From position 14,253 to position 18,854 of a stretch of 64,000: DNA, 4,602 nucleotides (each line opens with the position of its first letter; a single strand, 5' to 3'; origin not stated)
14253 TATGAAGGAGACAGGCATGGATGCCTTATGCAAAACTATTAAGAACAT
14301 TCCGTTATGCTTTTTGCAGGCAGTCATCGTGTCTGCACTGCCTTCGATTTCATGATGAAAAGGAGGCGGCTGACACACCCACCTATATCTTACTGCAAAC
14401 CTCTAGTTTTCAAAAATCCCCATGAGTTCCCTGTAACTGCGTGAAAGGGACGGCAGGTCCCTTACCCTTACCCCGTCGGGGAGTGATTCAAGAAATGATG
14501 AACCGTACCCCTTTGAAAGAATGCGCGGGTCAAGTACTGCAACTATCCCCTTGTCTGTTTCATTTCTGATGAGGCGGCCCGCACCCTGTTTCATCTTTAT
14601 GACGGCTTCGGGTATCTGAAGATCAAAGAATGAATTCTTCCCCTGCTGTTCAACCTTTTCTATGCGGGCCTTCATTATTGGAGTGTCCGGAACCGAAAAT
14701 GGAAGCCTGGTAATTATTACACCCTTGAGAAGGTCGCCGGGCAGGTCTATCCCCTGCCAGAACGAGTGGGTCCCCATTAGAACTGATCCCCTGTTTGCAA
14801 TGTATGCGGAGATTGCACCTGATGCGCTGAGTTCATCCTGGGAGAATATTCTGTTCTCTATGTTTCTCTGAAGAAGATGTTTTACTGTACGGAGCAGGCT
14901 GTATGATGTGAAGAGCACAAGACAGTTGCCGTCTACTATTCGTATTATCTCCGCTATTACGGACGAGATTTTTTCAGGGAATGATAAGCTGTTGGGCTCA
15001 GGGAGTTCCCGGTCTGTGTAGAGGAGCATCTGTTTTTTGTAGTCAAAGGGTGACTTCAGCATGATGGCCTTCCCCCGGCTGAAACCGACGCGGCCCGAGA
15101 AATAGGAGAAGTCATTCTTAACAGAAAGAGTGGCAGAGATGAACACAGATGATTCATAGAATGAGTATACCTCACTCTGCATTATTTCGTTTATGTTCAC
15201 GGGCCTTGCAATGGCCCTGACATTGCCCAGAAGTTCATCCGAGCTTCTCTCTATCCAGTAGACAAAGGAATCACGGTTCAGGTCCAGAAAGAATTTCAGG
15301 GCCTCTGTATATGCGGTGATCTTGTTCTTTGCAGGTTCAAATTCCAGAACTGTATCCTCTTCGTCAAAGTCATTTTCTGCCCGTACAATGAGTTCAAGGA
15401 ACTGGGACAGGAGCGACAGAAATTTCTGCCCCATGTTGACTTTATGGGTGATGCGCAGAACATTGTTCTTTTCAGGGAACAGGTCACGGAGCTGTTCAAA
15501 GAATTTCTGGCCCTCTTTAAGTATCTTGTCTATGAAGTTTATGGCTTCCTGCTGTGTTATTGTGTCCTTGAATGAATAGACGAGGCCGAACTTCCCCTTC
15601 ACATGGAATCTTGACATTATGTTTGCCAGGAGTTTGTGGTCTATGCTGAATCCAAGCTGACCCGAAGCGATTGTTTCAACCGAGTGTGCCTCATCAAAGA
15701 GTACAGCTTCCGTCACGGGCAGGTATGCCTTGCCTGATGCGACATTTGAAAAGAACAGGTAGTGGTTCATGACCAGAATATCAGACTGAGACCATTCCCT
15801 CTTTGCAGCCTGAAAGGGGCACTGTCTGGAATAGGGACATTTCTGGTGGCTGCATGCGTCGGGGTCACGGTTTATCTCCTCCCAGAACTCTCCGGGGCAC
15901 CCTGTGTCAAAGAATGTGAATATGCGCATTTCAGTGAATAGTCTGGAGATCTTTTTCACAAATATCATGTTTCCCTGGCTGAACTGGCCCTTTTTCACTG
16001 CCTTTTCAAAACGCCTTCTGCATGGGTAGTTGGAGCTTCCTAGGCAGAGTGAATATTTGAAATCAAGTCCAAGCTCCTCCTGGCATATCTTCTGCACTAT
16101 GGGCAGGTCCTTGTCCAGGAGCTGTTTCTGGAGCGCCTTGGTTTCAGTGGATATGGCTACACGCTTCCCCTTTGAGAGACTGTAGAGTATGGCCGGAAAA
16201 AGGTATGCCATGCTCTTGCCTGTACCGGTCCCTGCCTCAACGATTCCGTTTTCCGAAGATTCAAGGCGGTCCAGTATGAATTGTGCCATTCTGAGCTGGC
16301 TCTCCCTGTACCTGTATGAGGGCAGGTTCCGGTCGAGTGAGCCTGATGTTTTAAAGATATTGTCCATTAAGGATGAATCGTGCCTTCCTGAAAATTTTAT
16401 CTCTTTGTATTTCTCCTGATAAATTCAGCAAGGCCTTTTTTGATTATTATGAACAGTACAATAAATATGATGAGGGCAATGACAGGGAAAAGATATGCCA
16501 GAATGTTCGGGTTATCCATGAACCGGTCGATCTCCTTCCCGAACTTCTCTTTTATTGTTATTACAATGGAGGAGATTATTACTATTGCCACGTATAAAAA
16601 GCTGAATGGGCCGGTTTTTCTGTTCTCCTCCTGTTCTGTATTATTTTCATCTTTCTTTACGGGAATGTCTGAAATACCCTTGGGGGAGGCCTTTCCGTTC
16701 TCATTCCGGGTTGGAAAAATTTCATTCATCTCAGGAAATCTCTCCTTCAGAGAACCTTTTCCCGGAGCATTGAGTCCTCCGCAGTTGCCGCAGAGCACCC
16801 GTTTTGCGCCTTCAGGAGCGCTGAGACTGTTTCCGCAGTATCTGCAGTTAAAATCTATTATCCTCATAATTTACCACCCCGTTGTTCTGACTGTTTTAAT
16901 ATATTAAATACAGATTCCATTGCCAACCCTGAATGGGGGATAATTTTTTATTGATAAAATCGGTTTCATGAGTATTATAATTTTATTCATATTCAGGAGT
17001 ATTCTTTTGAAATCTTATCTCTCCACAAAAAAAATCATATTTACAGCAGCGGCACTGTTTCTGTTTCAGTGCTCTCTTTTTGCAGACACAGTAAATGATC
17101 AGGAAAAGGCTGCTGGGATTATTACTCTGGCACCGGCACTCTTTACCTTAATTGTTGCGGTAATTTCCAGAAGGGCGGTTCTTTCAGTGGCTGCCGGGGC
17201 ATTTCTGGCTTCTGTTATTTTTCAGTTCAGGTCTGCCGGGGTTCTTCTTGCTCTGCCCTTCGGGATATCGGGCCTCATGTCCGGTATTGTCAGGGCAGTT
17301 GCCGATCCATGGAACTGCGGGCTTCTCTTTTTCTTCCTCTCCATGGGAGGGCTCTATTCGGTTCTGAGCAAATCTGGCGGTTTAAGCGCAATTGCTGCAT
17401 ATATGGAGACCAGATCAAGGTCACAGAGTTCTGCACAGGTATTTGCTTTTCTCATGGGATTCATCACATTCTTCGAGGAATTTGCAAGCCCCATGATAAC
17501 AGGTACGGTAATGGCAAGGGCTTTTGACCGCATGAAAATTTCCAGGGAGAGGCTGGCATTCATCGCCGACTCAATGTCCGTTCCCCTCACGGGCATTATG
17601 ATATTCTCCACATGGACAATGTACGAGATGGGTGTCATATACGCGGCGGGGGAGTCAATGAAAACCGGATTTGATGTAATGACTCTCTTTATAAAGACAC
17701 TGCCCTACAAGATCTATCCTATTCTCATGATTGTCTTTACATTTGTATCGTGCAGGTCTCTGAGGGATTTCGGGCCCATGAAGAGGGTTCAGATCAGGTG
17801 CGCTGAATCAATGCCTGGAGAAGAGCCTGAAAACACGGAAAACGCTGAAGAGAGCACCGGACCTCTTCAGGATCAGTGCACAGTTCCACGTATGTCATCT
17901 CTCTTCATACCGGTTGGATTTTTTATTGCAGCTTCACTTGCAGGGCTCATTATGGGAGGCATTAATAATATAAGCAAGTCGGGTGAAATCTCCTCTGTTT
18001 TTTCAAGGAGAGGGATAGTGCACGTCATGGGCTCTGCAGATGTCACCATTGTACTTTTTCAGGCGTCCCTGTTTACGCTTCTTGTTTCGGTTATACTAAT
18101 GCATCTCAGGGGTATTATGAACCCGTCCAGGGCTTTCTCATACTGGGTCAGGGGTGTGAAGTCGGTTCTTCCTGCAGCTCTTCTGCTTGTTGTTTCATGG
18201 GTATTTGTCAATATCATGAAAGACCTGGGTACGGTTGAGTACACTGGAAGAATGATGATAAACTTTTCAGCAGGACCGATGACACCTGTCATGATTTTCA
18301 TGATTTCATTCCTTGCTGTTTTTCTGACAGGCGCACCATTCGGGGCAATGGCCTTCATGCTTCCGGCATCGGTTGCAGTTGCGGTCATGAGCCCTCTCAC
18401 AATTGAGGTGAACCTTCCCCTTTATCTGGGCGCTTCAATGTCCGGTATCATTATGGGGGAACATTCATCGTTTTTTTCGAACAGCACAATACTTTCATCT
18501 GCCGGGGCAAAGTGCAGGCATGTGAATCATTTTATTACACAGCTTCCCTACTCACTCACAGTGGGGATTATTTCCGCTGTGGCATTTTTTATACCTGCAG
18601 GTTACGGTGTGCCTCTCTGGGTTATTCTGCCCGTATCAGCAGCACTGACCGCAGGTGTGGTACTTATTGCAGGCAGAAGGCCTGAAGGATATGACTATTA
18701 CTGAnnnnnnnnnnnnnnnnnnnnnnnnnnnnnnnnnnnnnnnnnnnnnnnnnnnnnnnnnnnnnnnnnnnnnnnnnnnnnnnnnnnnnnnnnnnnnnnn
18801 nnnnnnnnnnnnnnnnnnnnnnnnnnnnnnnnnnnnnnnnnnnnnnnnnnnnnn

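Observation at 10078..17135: Local, strand-biased over-representation of the 10-mer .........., both between genes and in several frames inside one gene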

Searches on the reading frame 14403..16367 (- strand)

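Call 9: search_protein_families(library=pfam, proteins=[window:14403-16367:-])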
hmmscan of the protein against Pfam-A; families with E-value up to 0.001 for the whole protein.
window:14403-16367:- (654 aa): 4 families
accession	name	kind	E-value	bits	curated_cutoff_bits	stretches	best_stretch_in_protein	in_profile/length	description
PF13307.12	Helicase_C_2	-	1.6e-43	149.2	25.3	1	471-631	1-169/170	Helicase C-terminal domain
PF00270.35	DEAD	-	1.4e-08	35.1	26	1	33-86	9-64/167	DEAD/DEAH box helicase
PF06733.21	DEAD_2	-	0.00035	20.7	21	1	179-245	102-170/172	DEAD_2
PF04851.21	ResIII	-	0.00084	19.7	22.5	0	19-86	3-72/164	Type III restriction enzyme, res subunit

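Call 15: search_protein_families(library=ncbifam, proteins=[window:14403-16367:-])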
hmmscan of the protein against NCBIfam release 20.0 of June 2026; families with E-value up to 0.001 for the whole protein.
window:14403-16367:- (654 aa): 7 families
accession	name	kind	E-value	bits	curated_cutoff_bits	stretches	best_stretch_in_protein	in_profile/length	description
NF053712.1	repair_DEAH_YoaA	equivalog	3.4e-151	505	680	1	3-641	2-625/630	DNA repair helicase YoaA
NF005981.0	PRK08074.1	equivalog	1.6e-123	413.6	789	1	10-631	248-910/931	ATP-dependent DNA helicase DinG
NF008729.0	PRK11747.1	equivalog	6.8e-105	352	598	2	158-631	183-696/703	ATP-dependent DNA helicase DinG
TIGR01407.1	dinG_rel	hypoth_equivalog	1.1e-100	338.3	547.7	1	18-639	244-877/889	putative DnaQ family exonuclease/DinG family helicase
NF005569.0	PRK07246.1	equivalog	2.5e-40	138.6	794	2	370-636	541-804/820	bifunctional DnaQ family exonuclease/ATP-dependent helicase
TIGR03117.2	cas_csf4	equivalog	6.3e-26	90.8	400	2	465-619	619-782/800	type IV CRISPR-associated DEAD/DEAH-box helicase Csf4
TIGR00604.1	rad3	subfamily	1.2e-17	63.8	246.95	1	465-619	509-679/706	DNA repair helicase (rad3)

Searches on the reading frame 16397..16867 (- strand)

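Call 9: search_protein_families(library=pfam, proteins=[window:16397-16867:-])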
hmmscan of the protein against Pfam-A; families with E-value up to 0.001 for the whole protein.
window:16397-16867:- (156 aa): 0 families

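Call 15: search_protein_families(library=ncbifam, proteins=[window:16397-16867:-])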
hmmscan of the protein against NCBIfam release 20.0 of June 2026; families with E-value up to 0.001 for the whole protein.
window:16397-16867:- (156 aa): 0 families

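Call 67: search_protein_families(library=pfam, proteins=[window:16397-16867:-], max_evalue=1)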
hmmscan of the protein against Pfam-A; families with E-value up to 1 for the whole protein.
window:16397-16867:- (156 aa): 3 families
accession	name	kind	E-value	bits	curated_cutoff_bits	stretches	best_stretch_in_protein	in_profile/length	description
PF07057.17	TraI_C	-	0.1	12.9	27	1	40-85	52-95/154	DNA helicase TraI, C-terminal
PF10661.14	EssA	-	0.2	12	24.1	0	121-145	122-146/147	WXG100 protein secretion system (Wss), protein EssA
PF23548.1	Zn_ribbon_FGT1_2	-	0.23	11.5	27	1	7-30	4-27/35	FORGETTER1 second zinc ribbon domain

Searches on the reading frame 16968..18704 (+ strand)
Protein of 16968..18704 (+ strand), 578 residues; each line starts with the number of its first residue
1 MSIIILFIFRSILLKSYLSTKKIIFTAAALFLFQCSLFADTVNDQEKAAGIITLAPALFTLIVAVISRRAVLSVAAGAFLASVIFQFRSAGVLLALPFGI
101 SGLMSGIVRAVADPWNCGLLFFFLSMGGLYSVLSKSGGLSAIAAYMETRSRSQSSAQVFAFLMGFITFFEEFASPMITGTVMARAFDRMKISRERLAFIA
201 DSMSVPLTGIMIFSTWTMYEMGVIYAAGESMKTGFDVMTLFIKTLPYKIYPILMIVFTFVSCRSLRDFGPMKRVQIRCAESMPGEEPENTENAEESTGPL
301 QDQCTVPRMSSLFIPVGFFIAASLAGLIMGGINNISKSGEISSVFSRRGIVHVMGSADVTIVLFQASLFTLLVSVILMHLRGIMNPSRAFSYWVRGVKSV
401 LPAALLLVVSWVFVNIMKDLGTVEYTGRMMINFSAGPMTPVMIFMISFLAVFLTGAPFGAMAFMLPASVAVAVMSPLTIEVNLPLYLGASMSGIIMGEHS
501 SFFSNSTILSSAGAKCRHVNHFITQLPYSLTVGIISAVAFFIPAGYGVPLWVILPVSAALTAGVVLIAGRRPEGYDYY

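Call 9: search_protein_families(library=pfam, proteins=[window:16968-18704:+])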
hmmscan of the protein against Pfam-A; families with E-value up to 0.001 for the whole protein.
window:16968-18704:+ (578 aa): 1 family
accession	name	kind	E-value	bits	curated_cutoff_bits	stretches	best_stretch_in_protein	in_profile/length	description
PF03553.21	Na_H_antiporter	-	3.6e-25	89.3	23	1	214-541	8-299/303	Na+/H+ antiporter family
